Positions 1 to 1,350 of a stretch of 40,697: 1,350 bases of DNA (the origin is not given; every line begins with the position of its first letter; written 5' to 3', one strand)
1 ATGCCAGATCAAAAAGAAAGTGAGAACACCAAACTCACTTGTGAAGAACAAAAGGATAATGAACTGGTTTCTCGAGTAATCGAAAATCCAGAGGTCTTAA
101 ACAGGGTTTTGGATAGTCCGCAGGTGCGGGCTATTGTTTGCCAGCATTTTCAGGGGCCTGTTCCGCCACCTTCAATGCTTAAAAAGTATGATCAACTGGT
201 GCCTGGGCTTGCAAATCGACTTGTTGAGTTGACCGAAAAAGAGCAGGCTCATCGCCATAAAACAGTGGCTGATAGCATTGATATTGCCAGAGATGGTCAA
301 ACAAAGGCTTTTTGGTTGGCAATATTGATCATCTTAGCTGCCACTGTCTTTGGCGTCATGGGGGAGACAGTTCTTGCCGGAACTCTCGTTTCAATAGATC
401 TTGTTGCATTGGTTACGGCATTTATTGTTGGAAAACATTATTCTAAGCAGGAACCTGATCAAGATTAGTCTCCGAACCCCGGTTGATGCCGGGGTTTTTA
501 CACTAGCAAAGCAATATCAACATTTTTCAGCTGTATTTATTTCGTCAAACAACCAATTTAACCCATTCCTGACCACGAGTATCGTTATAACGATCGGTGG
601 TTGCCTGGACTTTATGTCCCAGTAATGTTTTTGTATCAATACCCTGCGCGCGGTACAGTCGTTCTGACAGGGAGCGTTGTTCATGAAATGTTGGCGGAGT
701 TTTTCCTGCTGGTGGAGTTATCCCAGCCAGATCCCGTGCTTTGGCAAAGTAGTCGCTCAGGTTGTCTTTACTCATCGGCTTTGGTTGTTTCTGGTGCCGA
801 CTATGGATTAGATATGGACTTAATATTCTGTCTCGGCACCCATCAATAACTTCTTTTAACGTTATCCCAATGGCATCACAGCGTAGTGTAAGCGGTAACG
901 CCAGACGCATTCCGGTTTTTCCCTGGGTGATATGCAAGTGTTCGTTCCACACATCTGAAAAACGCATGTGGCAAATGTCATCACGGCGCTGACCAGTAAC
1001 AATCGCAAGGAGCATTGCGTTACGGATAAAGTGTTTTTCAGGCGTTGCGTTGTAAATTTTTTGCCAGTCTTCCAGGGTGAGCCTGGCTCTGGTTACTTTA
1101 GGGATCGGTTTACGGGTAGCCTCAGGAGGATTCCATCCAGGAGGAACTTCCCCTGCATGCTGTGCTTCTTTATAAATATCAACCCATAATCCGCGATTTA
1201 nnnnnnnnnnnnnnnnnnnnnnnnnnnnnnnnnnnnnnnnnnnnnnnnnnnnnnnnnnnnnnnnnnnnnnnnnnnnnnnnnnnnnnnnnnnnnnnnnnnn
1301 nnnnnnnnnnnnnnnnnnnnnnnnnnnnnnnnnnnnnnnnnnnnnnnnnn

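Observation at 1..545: DUF2335-like gene abutting the integrase 3' end; possible attL in the 77-bp gap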

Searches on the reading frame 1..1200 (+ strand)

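Call 22: search_protein_families(library=phrogs, proteins=[L002:11820-12023:+, L003:6069-6626:-], max_evalue=0.01)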
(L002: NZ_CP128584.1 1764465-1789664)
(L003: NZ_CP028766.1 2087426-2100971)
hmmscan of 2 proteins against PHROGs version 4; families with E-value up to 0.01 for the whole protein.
L002:11820-12023:+ (67 aa): 0 families

L003:6069-6626:- (185 aa): 16 families
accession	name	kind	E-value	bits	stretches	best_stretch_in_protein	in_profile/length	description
phrog_2379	-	transcription regulation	6e-85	284.7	1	1-184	1-186/187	anti-repressor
phrog_1760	-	transcription regulation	7.7e-60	203.4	1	2-130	2-133/232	anti-repressor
phrog_8244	-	unknown function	5.3e-55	188.1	1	1-128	1-132/383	-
phrog_4792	-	transcription regulation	2.5e-48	166.1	1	1-124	6-131/268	anti-repressor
phrog_377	-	transcription regulation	2.4e-38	133.1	1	1-124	1-113/213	anti-repressor Ant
phrog_7755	-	transcription regulation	9.8e-34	118.1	1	2-117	116-230/282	anti-repressor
phrog_2127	-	transcription regulation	1.1e-27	98.6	1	7-125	10-132/313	anti-repressor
phrog_1726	-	transcription regulation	5.6e-23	83.1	1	12-123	9-126/264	anti-repressor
phrog_373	-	transcription regulation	1.2e-18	68.5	1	9-123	88-196/373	anti-repressor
phrog_22471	-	unknown function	8.1e-18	66.1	1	95-182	1-89/161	-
phrog_25059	-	unknown function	1.5e-17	64.7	1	105-180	2-75/97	-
phrog_63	-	transcription regulation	6.8e-14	53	1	12-124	124-229/431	anti-repressor Ant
phrog_4936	-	transcription regulation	7.2e-13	50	1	16-127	37-135/257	transcriptional regulator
phrog_4608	-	transcription regulation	8.5e-08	33.1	1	37-117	39-118/268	anti-repressor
phrog_995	-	transcription regulation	4.2e-05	24.1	1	130-182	228-298/307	transcriptional regulator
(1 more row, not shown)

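Call 23: search_protein_families(library=padloc, proteins=[L002:11820-12023:+, L003:6069-6626:-], max_evalue=0.1)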
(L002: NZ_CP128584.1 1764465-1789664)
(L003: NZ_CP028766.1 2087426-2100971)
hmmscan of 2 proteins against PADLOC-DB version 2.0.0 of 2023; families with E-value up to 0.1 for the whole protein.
L002:11820-12023:+ (67 aa): 0 families

L003:6069-6626:- (185 aa): 3 families
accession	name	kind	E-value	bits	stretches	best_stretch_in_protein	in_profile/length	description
PDLC04869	PDC-S05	-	6.3e-07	26.9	1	23-109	32-119/306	-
PDLC04856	PDC-S05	-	2.4e-06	25.4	1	20-104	24-108/177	-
PDLC04849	PDC-S05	-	0.00073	17.3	1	18-103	20-105/183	-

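Call 40: search_protein_families(library=pfam, proteins=[L002:11820-12020:+], max_evalue=1)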
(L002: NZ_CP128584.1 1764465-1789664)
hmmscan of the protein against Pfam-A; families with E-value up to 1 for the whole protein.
L002:11820-12020:+ (67 aa): 0 families

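Call 41: search_protein_families(library=ncbifam, proteins=[L002:11820-12020:+], max_evalue=1)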
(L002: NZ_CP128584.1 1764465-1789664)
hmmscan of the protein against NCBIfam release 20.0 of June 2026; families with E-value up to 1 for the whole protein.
L002:11820-12020:+ (67 aa): 0 families

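Call 48: find_homologous_proteins(query=A2, max_evalue=0.001)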
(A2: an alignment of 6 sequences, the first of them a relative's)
Query A2 (6 sequences) (67 aa, profile of the alignment): 54 proteins with E <= 0.001 among 458 candidates.
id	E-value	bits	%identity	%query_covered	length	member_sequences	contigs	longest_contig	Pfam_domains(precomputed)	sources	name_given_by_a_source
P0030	1.1e-26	110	-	-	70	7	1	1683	-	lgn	-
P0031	7.7e-24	101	31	72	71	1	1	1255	-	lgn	-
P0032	9.8e-24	101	35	72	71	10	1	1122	-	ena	-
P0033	1.5e-23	100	-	-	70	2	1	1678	-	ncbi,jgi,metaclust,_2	metaclust:\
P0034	1.2e-22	97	29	72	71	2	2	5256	-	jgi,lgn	jgi:hypothetical protein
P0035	3.2e-22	96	-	-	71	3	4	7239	-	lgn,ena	-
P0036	6.7e-22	95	-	-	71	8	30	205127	-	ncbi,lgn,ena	-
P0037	2.5e-21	93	85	100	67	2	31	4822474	-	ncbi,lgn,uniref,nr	ncbi:hypothetical protein ACQYEX_003365 [Salmonella enterica]|uniref:Uncharacterized protein n=1 Tax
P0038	3.0e-21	93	30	61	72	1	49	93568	-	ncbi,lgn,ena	-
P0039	4.8e-21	92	30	60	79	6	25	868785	-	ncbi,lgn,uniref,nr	ncbi:hypothetical protein PX122_26785 [Pseudomonas aeruginosa]|uniref:hypothetical protein n=1 Tax=P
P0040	5.8e-21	92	99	100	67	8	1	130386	-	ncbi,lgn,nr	ncbi:hypothetical protein FAV90_002313 [Escherichia coli]|nr:hypothetical protein [Escherichia coli]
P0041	7.6e-21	91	31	72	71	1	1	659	-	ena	-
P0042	8.1e-21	91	32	45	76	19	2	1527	-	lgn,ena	-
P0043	9.1e-21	91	-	-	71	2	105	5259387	-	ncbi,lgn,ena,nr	ncbi:hypothetical protein EPS67_05295 [Escherichia coli]|nr:hypothetical protein BE966_20970 [Escher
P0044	1.1e-20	91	31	72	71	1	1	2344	-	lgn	-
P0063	5.9e-15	73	-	-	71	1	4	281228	-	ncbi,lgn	ncbi:hypothetical protein [Serratia fonticola]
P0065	2.6e-14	71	37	76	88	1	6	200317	-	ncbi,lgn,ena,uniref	ncbi:hypothetical protein [Pseudomonas nitroreducens]|uniref:hypothetical protein n=1 Tax=Pseudomona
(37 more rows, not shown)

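Call 49: find_encoding_contigs(protein=P0043, flank=4000, max_places=4)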
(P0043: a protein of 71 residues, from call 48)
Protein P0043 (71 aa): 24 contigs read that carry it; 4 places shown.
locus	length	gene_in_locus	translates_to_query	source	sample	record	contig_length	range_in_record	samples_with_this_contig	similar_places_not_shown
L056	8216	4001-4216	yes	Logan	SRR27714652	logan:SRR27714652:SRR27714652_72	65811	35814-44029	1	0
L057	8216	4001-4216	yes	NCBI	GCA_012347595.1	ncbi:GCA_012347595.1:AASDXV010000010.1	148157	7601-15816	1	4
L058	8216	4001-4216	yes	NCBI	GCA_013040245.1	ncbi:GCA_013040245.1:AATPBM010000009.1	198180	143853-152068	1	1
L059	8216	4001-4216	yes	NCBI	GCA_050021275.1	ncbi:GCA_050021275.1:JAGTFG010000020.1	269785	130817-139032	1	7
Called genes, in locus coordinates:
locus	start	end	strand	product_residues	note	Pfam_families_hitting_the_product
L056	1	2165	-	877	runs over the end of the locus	PF13884:Peptidase_S74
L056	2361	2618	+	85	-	-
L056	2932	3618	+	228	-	PF02498:Bro-N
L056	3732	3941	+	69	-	-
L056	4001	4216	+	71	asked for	-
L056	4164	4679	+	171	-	PF10097:DUF2335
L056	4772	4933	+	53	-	-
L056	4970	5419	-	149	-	-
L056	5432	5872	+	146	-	-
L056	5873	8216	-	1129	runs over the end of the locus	-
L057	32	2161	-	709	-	PF12708:Pect-lyase_RHGA_epim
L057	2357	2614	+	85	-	-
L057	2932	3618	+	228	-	PF02498:Bro-N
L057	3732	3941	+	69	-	-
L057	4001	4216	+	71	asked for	-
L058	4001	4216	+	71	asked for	-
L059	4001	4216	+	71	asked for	-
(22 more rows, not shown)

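Call 50: find_encoding_contigs(protein=P0065, flank=4000, max_places=3)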
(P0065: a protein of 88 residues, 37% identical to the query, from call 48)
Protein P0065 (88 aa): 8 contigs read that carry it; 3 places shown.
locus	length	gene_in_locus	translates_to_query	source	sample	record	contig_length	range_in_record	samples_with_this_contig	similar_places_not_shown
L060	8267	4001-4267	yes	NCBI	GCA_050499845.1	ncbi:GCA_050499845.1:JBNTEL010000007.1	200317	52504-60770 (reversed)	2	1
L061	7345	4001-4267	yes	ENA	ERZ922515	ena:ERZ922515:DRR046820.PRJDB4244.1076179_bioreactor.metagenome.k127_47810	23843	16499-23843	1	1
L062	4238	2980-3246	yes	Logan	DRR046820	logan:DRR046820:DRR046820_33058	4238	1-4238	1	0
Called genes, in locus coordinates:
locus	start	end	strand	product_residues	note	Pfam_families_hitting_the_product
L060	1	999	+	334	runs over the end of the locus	PF05954:Phage_GPD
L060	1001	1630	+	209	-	PF00182:Glyco_hydro_19 (faint)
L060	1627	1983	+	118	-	-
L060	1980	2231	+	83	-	-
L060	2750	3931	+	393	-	PF13356:Arm-DNA-bind_3, PF22022:Phage_int_M, PF00589:Phage_integrase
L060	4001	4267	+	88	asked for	-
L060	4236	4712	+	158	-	PF10097:DUF2335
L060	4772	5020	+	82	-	-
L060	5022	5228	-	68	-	PF05930:Phage_AlpA, PF12728:HTH_17 (weak)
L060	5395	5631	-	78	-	-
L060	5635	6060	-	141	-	-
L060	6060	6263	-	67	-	-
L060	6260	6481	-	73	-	-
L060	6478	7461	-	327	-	-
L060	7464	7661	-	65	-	PF02599:CsrA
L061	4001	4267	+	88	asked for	-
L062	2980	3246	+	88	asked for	-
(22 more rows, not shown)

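Call 51: find_encoding_contigs(protein=P0063, flank=4000, max_places=3)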
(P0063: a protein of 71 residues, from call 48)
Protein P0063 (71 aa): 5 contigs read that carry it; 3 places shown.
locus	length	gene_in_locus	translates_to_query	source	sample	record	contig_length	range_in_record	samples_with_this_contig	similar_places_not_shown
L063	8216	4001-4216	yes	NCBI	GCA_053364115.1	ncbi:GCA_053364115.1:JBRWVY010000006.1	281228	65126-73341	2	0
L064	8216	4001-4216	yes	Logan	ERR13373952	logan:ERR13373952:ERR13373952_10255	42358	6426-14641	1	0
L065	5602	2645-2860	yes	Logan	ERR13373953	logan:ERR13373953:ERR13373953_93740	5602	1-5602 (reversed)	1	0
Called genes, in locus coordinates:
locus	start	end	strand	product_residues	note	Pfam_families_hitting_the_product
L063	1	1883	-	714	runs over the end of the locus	-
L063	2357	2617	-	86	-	-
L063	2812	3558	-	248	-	PF02498:Bro-N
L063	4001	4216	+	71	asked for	-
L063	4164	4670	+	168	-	PF10097:DUF2335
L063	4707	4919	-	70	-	-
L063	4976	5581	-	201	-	-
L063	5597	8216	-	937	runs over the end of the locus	-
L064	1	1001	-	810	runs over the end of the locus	-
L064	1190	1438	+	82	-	-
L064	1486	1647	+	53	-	-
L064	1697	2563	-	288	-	PF19749:DUF6236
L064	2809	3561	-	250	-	PF02498:Bro-N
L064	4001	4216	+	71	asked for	-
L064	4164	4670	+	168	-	PF10097:DUF2335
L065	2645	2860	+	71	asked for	-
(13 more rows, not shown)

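Call 85: predict_structure(alignment_id=A5)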
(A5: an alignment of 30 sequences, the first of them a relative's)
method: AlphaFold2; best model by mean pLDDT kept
length: 67 residues; sequences in the alignment: 30
mean_pLDDT: 61.3   pTM: 0.31
mean pLDDT of the five models: 61.3, 59.3, 59.2, 58.9, 58.0
residues with pLDDT >= 90: 0; 70-90: 21; 50-70: 34; < 50: 12
segments of 3 or more residues with pLDDT < 50: 17-24
pLDDT, mean of each block of 10 residues (from residue 1): 55 50 47 74 80 65 57
secondary structure, 60 per line:
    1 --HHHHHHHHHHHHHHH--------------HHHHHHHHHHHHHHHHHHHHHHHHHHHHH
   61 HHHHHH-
elements in order: H3-17 H32-66

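Call 86: search_protein_representatives(alignment_id=A5)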
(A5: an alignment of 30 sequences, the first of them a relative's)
Query: 30 sequences, 70 profile positions. Proteins with E-value up to 0.001 (for the whole library): 1119; up to 1e-10: 26; up to 1e-30: 0. The best 150 are listed.
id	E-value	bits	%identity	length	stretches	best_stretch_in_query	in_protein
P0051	1.4e-23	98.3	-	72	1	1-70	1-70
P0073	5.3e-20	86.8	-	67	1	1-68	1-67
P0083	4.8e-19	83.7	-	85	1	1-67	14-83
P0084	1.3e-14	69.5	-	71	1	1-65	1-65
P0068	2.0e-14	68.9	-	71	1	1-64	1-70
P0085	9.4e-13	63.6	-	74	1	1-66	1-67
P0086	2.0e-12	62.5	-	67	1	1-64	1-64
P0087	2.8e-12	62.1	-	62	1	1-56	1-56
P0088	4.0e-12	61.6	-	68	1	1-64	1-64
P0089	4.2e-12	61.5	-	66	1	1-60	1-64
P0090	7.6e-12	60.7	-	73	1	1-62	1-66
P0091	7.9e-12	60.6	-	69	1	1-60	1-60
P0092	8.7e-12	60.5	-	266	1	2-58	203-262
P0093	1.0e-11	60.3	-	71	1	1-62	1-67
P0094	1.0e-11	60.2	-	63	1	1-59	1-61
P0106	1.4e-10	56.6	-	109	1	1-58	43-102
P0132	1.0e-09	53.8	-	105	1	1-67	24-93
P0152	3.5e-09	52.2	-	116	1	1-60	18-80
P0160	5.6e-09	51.5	-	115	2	30-59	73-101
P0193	2.3e-08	49.6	-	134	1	3-60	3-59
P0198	2.6e-08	49.4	-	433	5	23-60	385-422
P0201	2.8e-08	49.3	-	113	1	5-57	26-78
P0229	6.9e-08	48.0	-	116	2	5-58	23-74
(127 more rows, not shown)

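Call 87: search_protein_families(library=pfam, proteins=[P0092, P0198, P0193, P0152, P0160, P0106, P0132, P0201, P0229], max_evalue=0.01)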
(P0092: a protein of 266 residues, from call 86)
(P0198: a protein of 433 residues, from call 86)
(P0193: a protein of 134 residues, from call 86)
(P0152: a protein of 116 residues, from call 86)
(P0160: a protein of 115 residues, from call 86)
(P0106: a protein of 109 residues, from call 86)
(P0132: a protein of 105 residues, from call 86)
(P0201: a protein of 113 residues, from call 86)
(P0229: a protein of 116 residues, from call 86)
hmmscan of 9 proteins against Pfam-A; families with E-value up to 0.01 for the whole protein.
P0092 (266 aa): 0 families

P0198 (433 aa): 3 families
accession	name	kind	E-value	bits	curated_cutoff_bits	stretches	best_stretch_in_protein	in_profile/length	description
PF10186.14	ATG14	-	9.1e-06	25.4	33.2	1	330-401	54-125/347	Vacuolar sorting 38 and autophagy-related subunit 14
PF05701.16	WEMBL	-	0.0038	16.5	35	1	270-425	295-450/562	Weak chloroplast movement under blue light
PF00038.26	Filament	-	0.0054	16.8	40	0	354-420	198-264/313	Intermediate filament protein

P0193 (134 aa): 0 families

P0152 (116 aa): 0 families

P0160 (115 aa): 0 families

P0106 (109 aa): 0 families

P0132 (105 aa): 0 families

P0201 (113 aa): 0 families

P0229 (116 aa): 0 families
